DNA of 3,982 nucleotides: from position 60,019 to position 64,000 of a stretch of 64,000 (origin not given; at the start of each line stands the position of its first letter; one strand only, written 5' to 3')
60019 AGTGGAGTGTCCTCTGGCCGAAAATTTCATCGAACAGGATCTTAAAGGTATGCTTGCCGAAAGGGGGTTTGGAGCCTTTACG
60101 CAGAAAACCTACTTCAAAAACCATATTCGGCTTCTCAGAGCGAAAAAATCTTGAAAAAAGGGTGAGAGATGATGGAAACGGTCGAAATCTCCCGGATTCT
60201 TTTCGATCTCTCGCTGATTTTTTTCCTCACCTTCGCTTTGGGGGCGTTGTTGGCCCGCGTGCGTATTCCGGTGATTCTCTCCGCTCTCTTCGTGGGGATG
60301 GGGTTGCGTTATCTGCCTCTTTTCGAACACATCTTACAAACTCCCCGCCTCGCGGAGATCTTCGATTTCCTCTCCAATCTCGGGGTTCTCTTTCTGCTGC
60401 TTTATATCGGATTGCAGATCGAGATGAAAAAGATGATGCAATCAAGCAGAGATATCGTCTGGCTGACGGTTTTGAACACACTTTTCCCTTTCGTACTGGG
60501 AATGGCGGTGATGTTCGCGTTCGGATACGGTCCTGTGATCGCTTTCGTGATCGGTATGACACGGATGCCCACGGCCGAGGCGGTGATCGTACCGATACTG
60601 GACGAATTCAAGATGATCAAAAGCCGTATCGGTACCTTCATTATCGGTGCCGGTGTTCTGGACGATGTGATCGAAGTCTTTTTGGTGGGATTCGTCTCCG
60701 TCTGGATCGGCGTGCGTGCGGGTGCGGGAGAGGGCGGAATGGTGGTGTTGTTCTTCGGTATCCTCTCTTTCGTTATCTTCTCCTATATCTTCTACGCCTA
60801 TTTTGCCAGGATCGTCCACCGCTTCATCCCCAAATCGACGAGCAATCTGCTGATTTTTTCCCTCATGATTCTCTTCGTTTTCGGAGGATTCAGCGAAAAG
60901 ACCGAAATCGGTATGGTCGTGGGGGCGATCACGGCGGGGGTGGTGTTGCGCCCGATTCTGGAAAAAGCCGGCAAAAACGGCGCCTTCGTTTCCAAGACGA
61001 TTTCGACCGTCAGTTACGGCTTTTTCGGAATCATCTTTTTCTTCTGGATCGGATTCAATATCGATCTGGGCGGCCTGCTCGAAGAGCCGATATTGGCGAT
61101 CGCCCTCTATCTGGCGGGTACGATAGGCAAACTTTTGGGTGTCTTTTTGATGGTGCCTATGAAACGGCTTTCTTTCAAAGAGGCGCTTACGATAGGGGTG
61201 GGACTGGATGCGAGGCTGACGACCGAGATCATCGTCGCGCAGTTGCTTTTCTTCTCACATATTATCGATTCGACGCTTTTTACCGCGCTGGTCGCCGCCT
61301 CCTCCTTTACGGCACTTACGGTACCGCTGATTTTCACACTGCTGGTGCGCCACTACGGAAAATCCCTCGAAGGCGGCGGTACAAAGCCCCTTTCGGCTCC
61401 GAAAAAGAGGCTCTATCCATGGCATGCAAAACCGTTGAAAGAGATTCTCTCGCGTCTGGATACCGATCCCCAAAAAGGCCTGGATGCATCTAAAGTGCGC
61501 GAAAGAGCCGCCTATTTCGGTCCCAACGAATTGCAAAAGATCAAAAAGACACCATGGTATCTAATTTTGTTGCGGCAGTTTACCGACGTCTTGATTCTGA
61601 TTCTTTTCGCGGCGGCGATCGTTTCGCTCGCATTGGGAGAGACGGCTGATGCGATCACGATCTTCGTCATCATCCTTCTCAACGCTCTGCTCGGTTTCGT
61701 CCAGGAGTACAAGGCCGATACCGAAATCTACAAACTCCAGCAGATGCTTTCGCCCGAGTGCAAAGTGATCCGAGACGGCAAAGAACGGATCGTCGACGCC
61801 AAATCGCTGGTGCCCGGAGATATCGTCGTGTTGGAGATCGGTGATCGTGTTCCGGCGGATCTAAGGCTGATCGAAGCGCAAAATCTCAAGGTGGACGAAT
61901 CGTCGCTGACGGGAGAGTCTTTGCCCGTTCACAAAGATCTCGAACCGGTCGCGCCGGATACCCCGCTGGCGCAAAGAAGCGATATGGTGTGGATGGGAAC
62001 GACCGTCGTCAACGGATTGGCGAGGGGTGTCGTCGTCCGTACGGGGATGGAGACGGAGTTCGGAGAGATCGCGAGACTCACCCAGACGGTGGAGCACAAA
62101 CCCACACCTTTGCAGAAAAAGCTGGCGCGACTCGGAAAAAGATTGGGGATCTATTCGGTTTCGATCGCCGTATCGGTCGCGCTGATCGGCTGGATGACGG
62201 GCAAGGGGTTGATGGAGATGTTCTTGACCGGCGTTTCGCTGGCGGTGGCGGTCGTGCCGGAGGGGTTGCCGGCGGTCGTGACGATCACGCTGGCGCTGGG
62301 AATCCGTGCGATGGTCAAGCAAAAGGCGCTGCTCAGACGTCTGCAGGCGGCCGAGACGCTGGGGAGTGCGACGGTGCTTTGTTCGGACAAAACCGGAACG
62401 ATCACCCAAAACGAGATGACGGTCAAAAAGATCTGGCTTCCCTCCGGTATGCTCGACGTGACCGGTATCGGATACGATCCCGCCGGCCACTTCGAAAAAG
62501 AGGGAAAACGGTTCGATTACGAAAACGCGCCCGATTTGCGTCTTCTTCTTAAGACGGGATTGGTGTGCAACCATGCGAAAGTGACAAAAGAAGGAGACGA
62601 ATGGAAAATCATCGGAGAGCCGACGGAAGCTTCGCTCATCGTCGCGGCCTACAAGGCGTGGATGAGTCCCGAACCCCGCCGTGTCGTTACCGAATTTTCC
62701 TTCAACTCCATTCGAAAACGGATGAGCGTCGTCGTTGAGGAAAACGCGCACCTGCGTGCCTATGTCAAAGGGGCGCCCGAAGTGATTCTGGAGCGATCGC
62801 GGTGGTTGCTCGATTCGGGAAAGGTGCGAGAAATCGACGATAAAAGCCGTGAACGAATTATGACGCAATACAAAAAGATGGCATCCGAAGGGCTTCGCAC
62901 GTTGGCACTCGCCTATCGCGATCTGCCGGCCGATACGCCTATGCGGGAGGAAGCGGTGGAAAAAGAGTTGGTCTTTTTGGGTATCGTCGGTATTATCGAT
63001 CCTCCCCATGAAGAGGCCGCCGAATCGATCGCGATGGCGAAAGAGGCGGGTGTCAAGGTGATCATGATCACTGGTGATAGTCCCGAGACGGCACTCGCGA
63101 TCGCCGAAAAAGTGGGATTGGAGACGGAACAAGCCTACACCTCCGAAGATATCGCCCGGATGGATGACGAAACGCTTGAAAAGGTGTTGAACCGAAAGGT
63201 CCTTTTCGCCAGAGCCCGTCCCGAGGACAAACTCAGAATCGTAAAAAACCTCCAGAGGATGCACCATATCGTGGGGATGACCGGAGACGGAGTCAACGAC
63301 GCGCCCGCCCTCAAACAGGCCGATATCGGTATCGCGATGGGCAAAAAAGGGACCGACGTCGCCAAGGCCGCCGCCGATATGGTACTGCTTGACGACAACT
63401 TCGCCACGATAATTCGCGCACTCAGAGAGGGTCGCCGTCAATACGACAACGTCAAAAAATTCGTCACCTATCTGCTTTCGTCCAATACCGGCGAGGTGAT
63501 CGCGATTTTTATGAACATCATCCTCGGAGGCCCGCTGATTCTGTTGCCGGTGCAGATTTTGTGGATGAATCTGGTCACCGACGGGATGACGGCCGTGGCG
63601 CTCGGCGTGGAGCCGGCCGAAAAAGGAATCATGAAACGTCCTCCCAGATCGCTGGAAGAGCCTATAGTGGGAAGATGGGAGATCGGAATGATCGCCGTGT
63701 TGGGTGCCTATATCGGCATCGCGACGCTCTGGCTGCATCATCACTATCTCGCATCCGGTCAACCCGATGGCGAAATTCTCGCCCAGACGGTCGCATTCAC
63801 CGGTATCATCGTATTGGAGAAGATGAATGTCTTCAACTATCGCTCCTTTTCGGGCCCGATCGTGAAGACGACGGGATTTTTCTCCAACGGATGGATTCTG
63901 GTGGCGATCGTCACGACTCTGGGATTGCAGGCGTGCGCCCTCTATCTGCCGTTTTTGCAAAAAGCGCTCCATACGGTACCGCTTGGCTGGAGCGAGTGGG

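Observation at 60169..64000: Unterminated ORF of more than 1270 codons fuses a CPA-type cation/proton antiporter in frame to a P-type (PEGL/DKTGT) ATPase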

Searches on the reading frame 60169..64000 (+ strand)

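Call 4: search_protein_families(library=pfam, proteins=[window:60169-64000:+], max_evalue=0.01)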
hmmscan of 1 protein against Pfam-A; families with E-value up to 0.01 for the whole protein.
window:60169-64000:+ (1277 aa): 8 families
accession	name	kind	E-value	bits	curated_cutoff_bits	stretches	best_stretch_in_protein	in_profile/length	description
PF00122.25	E1-E2_ATPase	-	3e-57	193.5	28.1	1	526-717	2-180/181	E1-E2 ATPase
PF00689.26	Cation_ATPase_C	-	5e-45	153.8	27.3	1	1122-1277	1-155/175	Cation transporting ATPase, C-terminus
PF00999.27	Na_H_Exchanger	-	2.4e-42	145.6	26.2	1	22-392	4-372/375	Sodium/hydrogen exchanger, transmembrane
PF00690.31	Cation_ATPase_N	-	1.8e-23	82.4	20.4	1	418-486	1-69/69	Cation transporter/ATPase, N-terminus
PF13246.12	Cation_ATPase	-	1.8e-18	66.8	21.7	1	799-877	2-88/91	Cation transport ATPase (P-type)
PF00702.32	Hydrolase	-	7.2e-18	66.1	26.4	1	738-1052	5-191/191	haloacid dehalogenase-like hydrolase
PF08282.18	Hydrolase_3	-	7.8e-07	29.5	20.9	1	1035-1084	206-254/255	haloacid dehalogenase-like hydrolase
PF12710.13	HAD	-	0.00025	22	27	1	942-1049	80-189/189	haloacid dehalogenase-like hydrolase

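Call 5: search_protein_families(library=ncbifam, proteins=[window:60169-64000:+], max_evalue=0.01)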
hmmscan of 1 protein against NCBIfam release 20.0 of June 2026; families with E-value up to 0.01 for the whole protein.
window:60169-64000:+ (1277 aa): 31 families (the best 25 are shown)
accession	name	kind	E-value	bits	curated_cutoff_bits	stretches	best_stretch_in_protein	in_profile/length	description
TIGR01522.1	ATPase-IIA2_Ca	equivalog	1.2e-228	761.1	798.3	1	422-1273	8-825/854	calcium-transporting P-type ATPase, PMR1-type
TIGR01116.1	ATPase-IIA1_Ca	equivalog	9.6e-203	675.5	703.4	1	468-1277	2-777/799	calcium-translocating P-type ATPase, SERCA-type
TIGR01517.1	ATPase-IIB_Ca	equivalog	4.3e-156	521.5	507.05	2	796-1277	394-859/882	calcium-translocating P-type ATPase, PMCA-type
TIGR01523.1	ATPase-IID_K-Na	equivalog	2.1e-152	508.9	645.05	2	646-1182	267-846/997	potassium/sodium efflux P-type ATPase, fungal-type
TIGR01106.1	ATPase-IIC_X-K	subfamily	4e-142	475.2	946.1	2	422-1007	21-630/997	Na,H/K antiporter P-type ATPase subunit alpha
TIGR01647.1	ATPase-IIIA_H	equivalog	5e-135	451.5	615.5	2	437-756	1-308/755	plasma-membrane proton-efflux P-type ATPase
TIGR01524.1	ATPase-IIIB_Mg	equivalog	2.4e-130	436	610.75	2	424-755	20-357/867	magnesium-translocating P-type ATPase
NF011702.0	PRK15122.1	subfamily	2.3e-120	403.1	975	2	838-1273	444-874/907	magnesium-translocating P-type ATPase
TIGR01494.1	ATPase_P-type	subfamily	7.3e-100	334.7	62.3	4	1002-1128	355-475/478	HAD-IC family P-type ATPase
TIGR01657.1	P-ATPase-V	hypoth_equivalog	4e-80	269.7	618.25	2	432-986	134-699/1055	ATP13A2 family polyamine export P-type ATPase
TIGR01525.1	ATPase-IB_hvy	subfamily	1.5e-70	238.6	346.25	3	479-755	5-269/560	heavy metal translocating P-type ATPase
TIGR01512.1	ATPase-IB2_Cd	subfamily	1.9e-59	201.7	313.5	3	478-755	4-255/494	cadmium family heavy metal-translocating P-type ATPase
TIGR01511.1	ATPase-IB1_Cu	subfamily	1.1e-44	153.2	397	3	494-756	45-283/542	copper-translocating P-type ATPase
NF008262.1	PRK11033.1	equivalog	6.9e-42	143.8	1005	3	480-755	183-446/731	zinc/cadmium/mercury/lead-transporting ATPase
NF033775.1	P_type_ZntA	exception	2e-37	128.9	1240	3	479-755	187-451/732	Zn(II)/Cd(II)/Pb(II) translocating P-type ATPase ZntA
TIGR00932.1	2a37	subfamily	6.3e-26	91.5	238.3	1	19-299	2-275/275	monovalent cation:proton antiporter-2 (CPA2) family protein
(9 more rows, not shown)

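Call 7: find_homologous_proteins(query=window:60169-64000:+, max_evalue=1e-20)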
Query window:60169-64000:+ (1277 aa): 337 proteins with E <= 1e-20 among 8000 candidates; the best 120 are listed.
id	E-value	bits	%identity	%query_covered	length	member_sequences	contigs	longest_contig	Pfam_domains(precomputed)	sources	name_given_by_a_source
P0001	0.0e+0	2805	100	100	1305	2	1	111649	PF00702.33,PF00999.27,PF13246.13,PF00689.27,PF08282.19,PF00690.32,PF00122.26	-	-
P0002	0.0e+0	2450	86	100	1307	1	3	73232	PF00702.33,PF00999.27,PF13246.13,PF00689.27,PF00690.32,PF00122.26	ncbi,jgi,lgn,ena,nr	ncbi:MAG: ATPase [Campylobacteraceae bacterium 4484_4]|nr:MAG: ATPase [Campylobacteraceae bacterium 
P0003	0.0e+0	2214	78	100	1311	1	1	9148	PF00702.33,PF00999.27,PF13246.13,PF00689.27,PF08282.19,PF00690.32,PF00122.26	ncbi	-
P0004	0.0e+0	1891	68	98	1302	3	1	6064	PF00702.33,PF00999.27,PF13246.13,PF00689.27,PF08282.19,PF00690.32,PF00122.26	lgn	-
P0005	0.0e+0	1877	67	100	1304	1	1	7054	PF00702.33,PF00999.27,PF13246.13,PF00689.27,PF08282.19,PF00690.32,PF00122.26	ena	-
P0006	0.0e+0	1877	67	100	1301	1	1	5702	PF00702.33,PF00999.27,PF13246.13,PF00689.27,PF08282.19,PF00690.32,PF00122.26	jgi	-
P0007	0.0e+0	1861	67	100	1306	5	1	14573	PF00702.33,PF00999.27,PF13246.13,PF00689.27,PF08282.19,PF00690.32,PF00122.26,PF12710.14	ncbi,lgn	-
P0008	0.0e+0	1857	67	100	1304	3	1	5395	PF00702.33,PF00999.27,PF13246.13,PF00689.27,PF08282.19,PF00690.32,PF00122.26,PF12710.14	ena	-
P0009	0.0e+0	1856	65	100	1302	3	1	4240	PF00702.33,PF00999.27,PF13246.13,PF00689.27,PF08282.19,PF00690.32,PF00122.26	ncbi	-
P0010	0.0e+0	1852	66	100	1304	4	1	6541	PF00702.33,PF00999.27,PF13246.13,PF00689.27,PF08282.19,PF00690.32,PF00122.26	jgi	jgi:Ca2+-transporting ATPase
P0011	0.0e+0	1844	65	100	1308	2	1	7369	PF00702.33,PF00999.27,PF13246.13,PF00689.27,PF00690.32,PF00122.26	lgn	-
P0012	0.0e+0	1838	65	100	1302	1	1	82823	PF00702.33,PF00999.27,PF13246.13,PF00689.27,PF08282.19,PF00690.32,PF00122.26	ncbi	-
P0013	0.0e+0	1832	64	99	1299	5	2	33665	PF00702.33,PF00999.27,PF13246.13,PF00689.27,PF08282.19,PF00690.32,PF00122.26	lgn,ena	-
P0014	0.0e+0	1823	64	98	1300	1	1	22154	PF00702.33,PF00999.27,PF13246.13,PF00689.27,PF00690.32,PF00122.26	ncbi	-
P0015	0.0e+0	1805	63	100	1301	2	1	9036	PF00702.33,PF00999.27,PF13246.13,PF00689.27,PF08282.19,PF00690.32,PF00122.26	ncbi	-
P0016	0.0e+0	1676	61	98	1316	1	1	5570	PF00702.33,PF00999.27,PF13246.13,PF00689.27,PF08282.19,PF00690.32,PF00122.26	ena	-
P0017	0.0e+0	1666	62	98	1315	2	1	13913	PF00702.33,PF00999.27,PF13246.13,PF00689.27,PF00690.32,PF00122.26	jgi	-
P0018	0.0e+0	1662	62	98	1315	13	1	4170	PF00702.33,PF00999.27,PF13246.13,PF00689.27,PF00690.32,PF00122.26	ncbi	-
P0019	0.0e+0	1657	61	98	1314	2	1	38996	PF00702.33,PF00999.27,PF13246.13,PF00689.27,PF08282.19,PF00690.32,PF00122.26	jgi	-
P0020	0.0e+0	1655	61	98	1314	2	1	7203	PF00702.33,PF00999.27,PF13246.13,PF00689.27,PF08282.19,PF00690.32,PF00122.26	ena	-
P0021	0.0e+0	1653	60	98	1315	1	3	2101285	PF00702.33,PF00999.27,PF13246.13,PF00689.27,PF08282.19,PF00690.32,PF00122.26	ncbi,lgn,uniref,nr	ncbi:HAD-IC family P-type ATPase [Nitratifractor salsuginis]|uniref:Calcium-translocating P-type ATP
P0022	0.0e+0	1644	61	98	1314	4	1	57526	PF00702.33,PF00999.27,PF13246.13,PF00689.27,PF00690.32,PF00122.26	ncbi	ncbi:HAD-IC family P-type ATPase [Hydrogenimonas sp.]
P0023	0.0e+0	1642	60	98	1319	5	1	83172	PF00702.33,PF00999.27,PF13246.13,PF00689.27,PF08282.19,PF00690.32,PF00122.26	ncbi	-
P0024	0.0e+0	1639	60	98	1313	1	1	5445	PF00702.33,PF00999.27,PF13246.13,PF00689.27,PF00690.32,PF00122.26,PF12710.14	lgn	-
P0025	0.0e+0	1639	59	100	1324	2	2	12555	PF00702.33,PF00999.27,PF13246.13,PF00689.27,PF00690.32,PF00122.26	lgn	-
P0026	0.0e+0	1635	60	99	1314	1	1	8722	PF00702.33,PF00999.27,PF13246.13,PF00689.27,PF08282.19,PF00690.32,PF00122.26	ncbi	-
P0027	0.0e+0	1634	59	98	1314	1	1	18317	PF00702.33,PF00999.27,PF13246.13,PF00689.27,PF00690.32,PF00122.26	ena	-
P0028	0.0e+0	1634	60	98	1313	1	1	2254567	PF00702.33,PF00999.27,PF13246.13,PF00689.27,PF00690.32,PF00122.26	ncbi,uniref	ncbi:HAD-IC family P-type ATPase [Hydrogenimonas sp. SS33]|uniref:HAD-IC family P-type ATPase n=1 Ta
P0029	0.0e+0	1633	59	98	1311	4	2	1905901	PF00702.33,PF00999.27,PF13246.13,PF00689.27,PF08282.19,PF00690.32,PF00122.26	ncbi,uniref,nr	ncbi:calcium-translocating P-type ATPase, PMCA-type [Nitratiruptor tergarcus]|uniref:P-type Ca(2+) t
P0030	0.0e+0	1632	60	98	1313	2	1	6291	PF00702.33,PF00999.27,PF13246.13,PF00689.27,PF00690.32,PF00122.26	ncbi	-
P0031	0.0e+0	1632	60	98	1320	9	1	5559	PF00702.33,PF00999.27,PF13246.13,PF00689.27,PF08282.19,PF00690.32,PF00122.26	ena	-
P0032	0.0e+0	1631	60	98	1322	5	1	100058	PF00702.33,PF00999.27,PF13246.13,PF00689.27,PF08282.19,PF00690.32,PF00122.26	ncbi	-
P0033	0.0e+0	1629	60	98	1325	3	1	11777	PF00702.33,PF00999.27,PF13246.13,PF00689.27,PF00690.32,PF00122.26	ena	-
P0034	0.0e+0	1627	60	98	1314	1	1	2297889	PF00702.33,PF00999.27,PF13246.13,PF00689.27,PF00690.32,PF00122.26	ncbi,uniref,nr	ncbi:HAD-IC family P-type ATPase [Hydrogenimonas urashimensis]|uniref:HAD-IC family P-type ATPase n=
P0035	0.0e+0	1623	61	98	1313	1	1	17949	PF00702.33,PF00999.27,PF13246.13,PF00689.27,PF08282.19,PF00690.32,PF00122.26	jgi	jgi:Ca2+-transporting ATPase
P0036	0.0e+0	1617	60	98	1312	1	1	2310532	PF00702.33,PF00999.27,PF13246.13,PF00689.27,PF08282.19,PF00690.32,PF00122.26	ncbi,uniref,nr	ncbi:HAD-IC family P-type ATPase [Hydrogenimonas cancrithermarum]|uniref:Cation-transporting P-type 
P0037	0.0e+0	1615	59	98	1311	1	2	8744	PF00702.33,PF00999.27,PF13246.13,PF00689.27,PF08282.19,PF00690.32,PF00122.26,PF12710.14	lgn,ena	-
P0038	0.0e+0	1614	59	99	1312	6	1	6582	PF00702.33,PF00999.27,PF13246.13,PF00689.27,PF08282.19,PF00690.32,PF00122.26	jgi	-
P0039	0.0e+0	1610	58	98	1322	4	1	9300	PF00702.33,PF00999.27,PF13246.13,PF00689.27,PF08282.19,PF00690.32,PF00122.26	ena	-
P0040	0.0e+0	1609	59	98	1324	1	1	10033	PF00702.33,PF00999.27,PF13246.13,PF00689.27,PF00690.32,PF00122.26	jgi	-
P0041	0.0e+0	1605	59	98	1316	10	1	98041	PF00702.33,PF00999.27,PF13246.13,PF00689.27,PF08282.19,PF00690.32,PF00122.26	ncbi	-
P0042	0.0e+0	1603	59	98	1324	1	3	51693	PF00702.33,PF00999.27,PF13246.13,PF00689.27,PF08282.19,PF00690.32,PF00122.26,PF12710.14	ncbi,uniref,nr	ncbi:HAD-IC family P-type ATPase [Sulfurovum sp.]|uniref:HAD-IC family P-type ATPase n=1 Tax=Sulfuro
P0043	0.0e+0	1602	58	98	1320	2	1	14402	PF00702.33,PF00999.27,PF13246.13,PF00689.27,PF08282.19,PF00690.32,PF00122.26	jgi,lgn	-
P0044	0.0e+0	1601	58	98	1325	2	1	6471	PF00702.33,PF00999.27,PF13246.13,PF00689.27,PF08282.19,PF00690.32,PF00122.26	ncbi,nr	ncbi:MAG: ATPase [Epsilonproteobacteria bacterium (ex Lamellibrachia satsuma)]|nr:MAG: ATPase [Epsil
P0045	0.0e+0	1597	58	100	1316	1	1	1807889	PF00702.33,PF00999.27,PF13246.13,PF00689.27,PF08282.19,PF00690.32,PF00122.26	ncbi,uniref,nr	ncbi:HAD-IC family P-type ATPase [Nitrosophilus alvini]|uniref:HAD-IC family P-type ATPase n=1 Tax=N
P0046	0.0e+0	1597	58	98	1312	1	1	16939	PF00702.33,PF00999.27,PF13246.13,PF00689.27,PF00690.32,PF00122.26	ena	-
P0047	0.0e+0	1596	58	98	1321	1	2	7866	PF00702.33,PF00999.27,PF13246.13,PF00689.27,PF00690.32,PF00122.26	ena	-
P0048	0.0e+0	1596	57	98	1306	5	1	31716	PF00702.33,PF00999.27,PF13246.13,PF00689.27,PF08282.19,PF00690.32,PF00122.26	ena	-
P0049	0.0e+0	1593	57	98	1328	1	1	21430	PF00702.33,PF00999.27,PF13246.13,PF00689.27,PF00690.32,PF00122.26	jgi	-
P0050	0.0e+0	1593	58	98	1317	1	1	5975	PF00702.33,PF00999.27,PF13246.13,PF00689.27,PF08282.19,PF00690.32,PF00122.26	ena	-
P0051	0.0e+0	1592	59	98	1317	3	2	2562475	PF00702.33,PF00999.27,PF13246.13,PF00689.27,PF00690.32,PF00122.26,PF12710.14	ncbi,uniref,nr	ncbi:HAD-IC family P-type ATPase [Sulfurimonas sp. HSL-3221]|uniref:HAD-IC family P-type ATPase n=1 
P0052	0.0e+0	1591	58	98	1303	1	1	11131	PF00702.33,PF00999.27,PF13246.13,PF00689.27,PF00690.32,PF00122.26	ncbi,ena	-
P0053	0.0e+0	1589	58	98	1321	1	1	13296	PF00702.33,PF00999.27,PF13246.13,PF00689.27,PF08282.19,PF00690.32,PF00122.26,PF12710.14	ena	-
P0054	0.0e+0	1589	58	98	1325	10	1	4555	PF00702.33,PF00999.27,PF13246.13,PF00689.27,PF08282.19,PF00690.32,PF00122.26,PF12710.14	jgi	-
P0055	0.0e+0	1586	58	98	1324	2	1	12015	PF00702.33,PF00999.27,PF13246.13,PF00689.27,PF08282.19,PF00690.32,PF00122.26,PF12710.14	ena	-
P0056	0.0e+0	1585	57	98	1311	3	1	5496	PF00702.33,PF00999.27,PF13246.13,PF00689.27,PF00690.32,PF00122.26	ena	-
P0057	0.0e+0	1585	58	99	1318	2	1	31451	PF00702.33,PF00999.27,PF13246.13,PF00689.27,PF08282.19,PF00690.32,PF00122.26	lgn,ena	-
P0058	0.0e+0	1581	57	99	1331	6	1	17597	PF00702.33,PF00999.27,PF13246.13,PF00689.27,PF00690.32,PF00122.26,PF12710.14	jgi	jgi:Ca2+-transporting ATPase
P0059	0.0e+0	1581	57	98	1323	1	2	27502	PF00702.33,PF00999.27,PF13246.13,PF00689.27,PF00690.32,PF00122.26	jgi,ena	jgi:Ca2+-transporting ATPase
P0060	0.0e+0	1577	58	98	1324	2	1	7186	PF00702.33,PF00999.27,PF13246.13,PF00689.27,PF00690.32,PF00122.26,PF12710.14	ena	-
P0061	0.0e+0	1576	57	98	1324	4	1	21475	PF00702.33,PF00999.27,PF13246.13,PF00689.27,PF00690.32,PF00122.26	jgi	jgi:Ca2+-transporting ATPase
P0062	0.0e+0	1576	57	98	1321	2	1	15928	PF00702.33,PF00999.27,PF13246.13,PF00689.27,PF08282.19,PF00690.32,PF00122.26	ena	-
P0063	0.0e+0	1576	58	98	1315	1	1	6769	PF00702.33,PF00999.27,PF13246.13,PF00689.27,PF08282.19,PF00690.32,PF00122.26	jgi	-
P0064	0.0e+0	1573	57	98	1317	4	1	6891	PF00702.33,PF00999.27,PF13246.13,PF00689.27,PF00690.32,PF00122.26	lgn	-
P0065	0.0e+0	1572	57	98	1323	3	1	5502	PF00702.33,PF00999.27,PF13246.13,PF00689.27,PF08282.19,PF00690.32,PF00122.26,PF12710.14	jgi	-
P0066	0.0e+0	1572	57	98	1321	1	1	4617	PF00702.33,PF00999.27,PF13246.13,PF00689.27,PF00690.32,PF00122.26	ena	-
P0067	0.0e+0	1569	58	99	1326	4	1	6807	PF00702.33,PF00999.27,PF13246.13,PF00689.27,PF08282.19,PF00690.32,PF00122.26,PF12710.14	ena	-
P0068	0.0e+0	1569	59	98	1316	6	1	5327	PF00702.33,PF00999.27,PF13246.13,PF00689.27,PF08282.19,PF00690.32,PF00122.26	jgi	jgi:Ca2+-transporting ATPase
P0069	0.0e+0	1564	58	98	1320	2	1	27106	PF00702.33,PF00999.27,PF13246.13,PF00689.27,PF00690.32,PF00122.26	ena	-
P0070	0.0e+0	1563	59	98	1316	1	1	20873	PF00702.33,PF00999.27,PF13246.13,PF00689.27,PF00690.32,PF00122.26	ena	-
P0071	0.0e+0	1563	57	98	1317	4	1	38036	PF00702.33,PF00999.27,PF13246.13,PF00689.27,PF00690.32,PF00122.26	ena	-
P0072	0.0e+0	1535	56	99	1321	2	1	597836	PF00702.33,PF00999.27,PF13246.13,PF00689.27,PF00690.32,PF00122.26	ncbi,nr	ncbi:HAD-IC family P-type ATPase [Sulfurovum zhangzhouensis]|nr:HAD-IC family P-type ATPase [Sulfuro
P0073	0.0e+0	1529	56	99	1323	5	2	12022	PF00702.33,PF00999.27,PF13246.13,PF00689.27,PF00690.32,PF00122.26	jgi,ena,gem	-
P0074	0.0e+0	1232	65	67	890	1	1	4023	PF00702.33,PF13246.13,PF00689.27,PF00690.32,PF00122.26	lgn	-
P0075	0.0e+0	1183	54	79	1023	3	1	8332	PF00702.33,PF00999.27,PF13246.13,PF00690.32,PF00122.26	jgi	jgi:Ca2+-transporting ATPase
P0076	0.0e+0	1140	55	55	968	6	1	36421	PF00702.33,PF00999.27,PF00689.27,PF00690.32,PF00122.26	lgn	-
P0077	0.0e+0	1038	57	68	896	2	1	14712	PF00702.33,PF13246.13,PF00689.27,PF00690.32,PF00122.26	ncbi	-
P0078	7.7e-275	933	56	63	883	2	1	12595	PF00999.27,PF00690.32,PF00122.26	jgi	-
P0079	4.5e-242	825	58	54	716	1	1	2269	PF00999.27,PF00690.32,PF00122.26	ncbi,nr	ncbi:MAG TPA: ATPase, partial [Nitratifractor salsuginis]|nr:ATPase [Nitratifractor salsuginis]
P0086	3.6e-210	719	44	67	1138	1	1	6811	PF00702.33,PF13246.13,PF00689.27,PF00690.32,PF00582.33,PF00122.26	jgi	-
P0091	6.2e-208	711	44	67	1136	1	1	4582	PF00702.33,PF13246.13,PF00689.27,PF00690.32,PF00582.33,PF00122.26,PF12710.14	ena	-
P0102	1.7e-205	703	43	67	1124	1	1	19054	PF00702.33,PF13246.13,PF00689.27,PF00690.32,PF00582.33,PF00122.26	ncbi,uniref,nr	ncbi:HAD-IC family P-type ATPase [Ramlibacter sp.]|uniref:HAD-IC family P-type ATPase n=1 Tax=Ramlib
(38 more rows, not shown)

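Call 15: find_encoding_contigs(protein=P0077, flank=6000, max_places=3)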
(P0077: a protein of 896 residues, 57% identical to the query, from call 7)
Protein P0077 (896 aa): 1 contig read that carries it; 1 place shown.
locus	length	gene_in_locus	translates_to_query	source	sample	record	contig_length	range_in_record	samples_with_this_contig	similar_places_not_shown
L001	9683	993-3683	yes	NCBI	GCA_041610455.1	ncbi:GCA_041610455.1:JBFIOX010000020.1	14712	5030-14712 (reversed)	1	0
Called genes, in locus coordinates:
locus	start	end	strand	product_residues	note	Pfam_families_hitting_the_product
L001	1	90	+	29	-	?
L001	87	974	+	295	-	PF00582:Usp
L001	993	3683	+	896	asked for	PF00690:Cation_ATPase_N, PF00122:E1-E2_ATPase, PF00702:Hydrolase, PF13246:Cation_ATPase, PF00689:Cation_ATPase_C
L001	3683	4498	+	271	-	PF02535:Zip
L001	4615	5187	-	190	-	PF00571:CBS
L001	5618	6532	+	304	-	PF00582:Usp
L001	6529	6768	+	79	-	-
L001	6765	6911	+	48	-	-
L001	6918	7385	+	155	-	PF00116:COX2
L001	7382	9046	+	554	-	PF00115:COX1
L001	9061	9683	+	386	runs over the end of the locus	PF00989:PAS, PF13188:PAS_8, PF08448:PAS_4, PF13426:PAS_9, PF07730:HisKA_3, PF13581:HATPase_c_2, PF02518:HATPase_c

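Call 16: find_encoding_contigs(protein=P0074, flank=6000, max_places=3)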
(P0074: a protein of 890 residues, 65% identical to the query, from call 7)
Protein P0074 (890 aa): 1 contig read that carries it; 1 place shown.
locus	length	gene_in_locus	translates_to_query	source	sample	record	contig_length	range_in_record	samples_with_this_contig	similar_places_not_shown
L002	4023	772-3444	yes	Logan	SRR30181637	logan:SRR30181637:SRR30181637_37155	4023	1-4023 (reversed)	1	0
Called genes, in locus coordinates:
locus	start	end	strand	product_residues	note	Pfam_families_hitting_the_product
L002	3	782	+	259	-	?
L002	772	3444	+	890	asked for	PF00690:Cation_ATPase_N, PF00122:E1-E2_ATPase, PF13246:Cation_ATPase, PF00702:Hydrolase, PF00689:Cation_ATPase_C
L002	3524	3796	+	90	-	-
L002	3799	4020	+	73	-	-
